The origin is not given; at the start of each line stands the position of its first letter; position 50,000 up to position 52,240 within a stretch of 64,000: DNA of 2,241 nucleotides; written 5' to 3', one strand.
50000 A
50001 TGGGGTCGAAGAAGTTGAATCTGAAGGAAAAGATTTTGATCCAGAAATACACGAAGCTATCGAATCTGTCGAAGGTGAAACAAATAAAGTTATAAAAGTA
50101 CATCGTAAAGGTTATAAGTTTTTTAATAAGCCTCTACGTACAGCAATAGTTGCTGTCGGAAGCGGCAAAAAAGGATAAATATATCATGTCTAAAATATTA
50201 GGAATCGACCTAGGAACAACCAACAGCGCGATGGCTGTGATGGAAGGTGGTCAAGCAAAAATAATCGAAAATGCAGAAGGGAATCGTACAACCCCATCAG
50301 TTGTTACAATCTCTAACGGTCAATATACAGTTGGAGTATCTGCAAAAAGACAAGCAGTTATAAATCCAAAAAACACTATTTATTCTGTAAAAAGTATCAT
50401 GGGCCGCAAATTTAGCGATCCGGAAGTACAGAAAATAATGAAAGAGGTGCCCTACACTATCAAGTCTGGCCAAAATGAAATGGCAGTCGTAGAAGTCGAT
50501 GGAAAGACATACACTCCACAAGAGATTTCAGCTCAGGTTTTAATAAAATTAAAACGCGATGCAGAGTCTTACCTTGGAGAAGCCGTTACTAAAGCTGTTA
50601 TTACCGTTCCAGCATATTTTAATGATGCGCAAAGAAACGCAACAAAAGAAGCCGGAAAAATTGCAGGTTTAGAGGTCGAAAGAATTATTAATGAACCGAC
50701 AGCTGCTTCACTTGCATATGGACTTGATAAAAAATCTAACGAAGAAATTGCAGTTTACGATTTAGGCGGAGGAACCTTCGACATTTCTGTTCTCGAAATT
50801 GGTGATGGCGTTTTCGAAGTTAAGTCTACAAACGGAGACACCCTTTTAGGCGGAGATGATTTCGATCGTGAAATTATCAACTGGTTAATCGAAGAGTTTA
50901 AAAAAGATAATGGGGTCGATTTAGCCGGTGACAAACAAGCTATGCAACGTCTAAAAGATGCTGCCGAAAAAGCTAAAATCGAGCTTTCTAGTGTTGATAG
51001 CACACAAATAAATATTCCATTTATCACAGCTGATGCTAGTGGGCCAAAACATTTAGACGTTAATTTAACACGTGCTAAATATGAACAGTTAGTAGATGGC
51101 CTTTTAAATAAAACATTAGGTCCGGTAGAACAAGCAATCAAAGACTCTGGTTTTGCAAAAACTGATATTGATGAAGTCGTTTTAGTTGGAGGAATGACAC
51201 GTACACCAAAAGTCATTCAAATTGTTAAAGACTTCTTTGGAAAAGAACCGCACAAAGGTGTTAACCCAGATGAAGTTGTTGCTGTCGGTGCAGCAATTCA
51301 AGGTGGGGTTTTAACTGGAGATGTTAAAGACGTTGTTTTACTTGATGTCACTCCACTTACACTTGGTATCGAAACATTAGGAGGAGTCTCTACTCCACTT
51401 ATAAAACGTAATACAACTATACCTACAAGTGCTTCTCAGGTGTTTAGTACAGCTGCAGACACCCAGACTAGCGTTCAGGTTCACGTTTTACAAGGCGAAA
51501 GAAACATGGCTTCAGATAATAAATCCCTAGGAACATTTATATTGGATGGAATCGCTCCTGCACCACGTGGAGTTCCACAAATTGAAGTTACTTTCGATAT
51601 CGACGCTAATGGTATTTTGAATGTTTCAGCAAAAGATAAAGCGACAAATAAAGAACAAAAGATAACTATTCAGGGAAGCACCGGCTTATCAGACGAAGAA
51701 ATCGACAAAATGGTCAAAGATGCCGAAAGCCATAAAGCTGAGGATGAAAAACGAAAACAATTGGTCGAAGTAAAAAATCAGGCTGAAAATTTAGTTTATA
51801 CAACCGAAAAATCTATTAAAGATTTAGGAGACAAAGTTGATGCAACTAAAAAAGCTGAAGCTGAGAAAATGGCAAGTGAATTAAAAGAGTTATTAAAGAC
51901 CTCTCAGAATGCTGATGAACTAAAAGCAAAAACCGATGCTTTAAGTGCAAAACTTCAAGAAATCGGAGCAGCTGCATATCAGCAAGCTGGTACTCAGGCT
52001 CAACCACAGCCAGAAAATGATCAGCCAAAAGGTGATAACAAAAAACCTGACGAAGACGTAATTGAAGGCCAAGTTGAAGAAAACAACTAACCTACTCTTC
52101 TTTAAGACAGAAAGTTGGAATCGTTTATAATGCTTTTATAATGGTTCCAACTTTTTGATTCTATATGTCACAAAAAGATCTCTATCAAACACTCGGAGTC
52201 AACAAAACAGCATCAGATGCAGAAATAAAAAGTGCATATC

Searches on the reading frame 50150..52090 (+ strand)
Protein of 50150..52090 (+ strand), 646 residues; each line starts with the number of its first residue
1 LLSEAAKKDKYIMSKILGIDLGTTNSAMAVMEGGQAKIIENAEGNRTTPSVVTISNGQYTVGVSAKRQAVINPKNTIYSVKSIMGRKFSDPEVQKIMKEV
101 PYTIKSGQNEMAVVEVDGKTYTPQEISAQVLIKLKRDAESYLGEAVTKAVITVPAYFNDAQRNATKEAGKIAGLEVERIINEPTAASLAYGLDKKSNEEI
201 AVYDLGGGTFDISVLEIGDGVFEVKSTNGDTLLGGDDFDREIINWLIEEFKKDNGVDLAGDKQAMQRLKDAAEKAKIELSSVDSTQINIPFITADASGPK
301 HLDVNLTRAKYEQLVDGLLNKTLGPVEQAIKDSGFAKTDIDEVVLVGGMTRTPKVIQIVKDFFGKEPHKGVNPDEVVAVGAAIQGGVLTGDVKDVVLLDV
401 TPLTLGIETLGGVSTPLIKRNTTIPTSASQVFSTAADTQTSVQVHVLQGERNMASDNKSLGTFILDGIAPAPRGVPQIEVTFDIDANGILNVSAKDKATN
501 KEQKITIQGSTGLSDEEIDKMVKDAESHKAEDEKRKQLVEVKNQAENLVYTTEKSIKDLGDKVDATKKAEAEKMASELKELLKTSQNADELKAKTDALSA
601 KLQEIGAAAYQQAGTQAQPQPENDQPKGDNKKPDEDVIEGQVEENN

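Call 67: search_protein_families(library=pfam, proteins=[window:50150-52090:+], max_evalue=0.00001)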
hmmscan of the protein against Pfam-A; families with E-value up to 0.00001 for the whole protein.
window:50150-52090:+ (646 aa): 2 families
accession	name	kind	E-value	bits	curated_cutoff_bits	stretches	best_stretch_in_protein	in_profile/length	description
PF00012.26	HSP70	-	1.9e-260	865.7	20.6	1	16-611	1-599/599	Hsp70 protein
PF06723.19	MreB_Mbl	-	4.4e-12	45.9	27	1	145-259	92-201/327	MreB/Mbl protein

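Call 69: find_homologous_proteins(query=window:50150-52090:+, max_evalue=1e-100)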
Query window:50150-52090:+ (646 aa): 8000 proteins with E <= 1e-100 among 8000 candidates; the best 120 are listed.
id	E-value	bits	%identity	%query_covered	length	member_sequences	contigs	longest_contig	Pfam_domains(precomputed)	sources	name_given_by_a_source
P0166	0.0e+0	1350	100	98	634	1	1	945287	PF00012.27,PF06723.20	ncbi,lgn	-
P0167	0.0e+0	1227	90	98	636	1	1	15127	PF00012.27,PF06723.20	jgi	jgi:molecular chaperone DnaK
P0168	0.0e+0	1218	89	98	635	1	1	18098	PF00012.27,PF06723.20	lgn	-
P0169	0.0e+0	1185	86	98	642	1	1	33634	PF00012.27,PF06723.20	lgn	-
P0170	0.0e+0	1183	87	98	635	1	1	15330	PF00012.27,PF06723.20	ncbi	-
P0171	0.0e+0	1177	90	92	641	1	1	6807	PF00012.27,PF06723.20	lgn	-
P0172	0.0e+0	1137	82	98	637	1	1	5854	PF00012.27,PF06723.20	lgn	-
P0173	0.0e+0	1129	81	98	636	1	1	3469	PF00012.27,PF06723.20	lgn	-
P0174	0.0e+0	1108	82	96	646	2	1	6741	PF00012.27,PF06723.20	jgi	-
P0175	0.0e+0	1098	81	98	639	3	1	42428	PF00012.27,PF06723.20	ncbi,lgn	-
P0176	0.0e+0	1084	81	96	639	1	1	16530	PF00012.27,PF06723.20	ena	-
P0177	0.0e+0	1083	82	94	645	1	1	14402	PF00012.27,PF06723.20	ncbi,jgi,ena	-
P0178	0.0e+0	1081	82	94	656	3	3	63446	PF00012.27,PF06723.20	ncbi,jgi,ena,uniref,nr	ncbi:molecular chaperone DnaK [candidate division WWE3 bacterium RIFCSPLOWO2_01_FULL_39_13]|uniref:C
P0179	0.0e+0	1081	80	96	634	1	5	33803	PF00012.27,PF06723.20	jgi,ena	-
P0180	0.0e+0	1080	83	93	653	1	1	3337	PF00012.27,PF06723.20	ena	-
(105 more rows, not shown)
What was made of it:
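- Lineage: the best named DnaK hits are candidate division WWE3, at 81-82% identity (call 69).
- Tried and rejected: The lineage was inferred from named DnaK relatives instead (call 69).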

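Call 70: find_encoding_contigs(protein=P0166, flank=200, max_places=3)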
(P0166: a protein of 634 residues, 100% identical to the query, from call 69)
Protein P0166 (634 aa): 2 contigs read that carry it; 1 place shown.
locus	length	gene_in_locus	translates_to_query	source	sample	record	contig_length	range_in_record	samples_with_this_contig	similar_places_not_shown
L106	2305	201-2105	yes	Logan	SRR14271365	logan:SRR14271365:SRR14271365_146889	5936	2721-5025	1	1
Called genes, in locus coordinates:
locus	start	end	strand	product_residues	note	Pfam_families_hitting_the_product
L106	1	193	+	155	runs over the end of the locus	PF01025:GrpE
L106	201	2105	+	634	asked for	PF00012:HSP70, PF06723:MreB_Mbl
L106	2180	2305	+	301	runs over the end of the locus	PF00226:DnaJ, PF01556:DnaJ_C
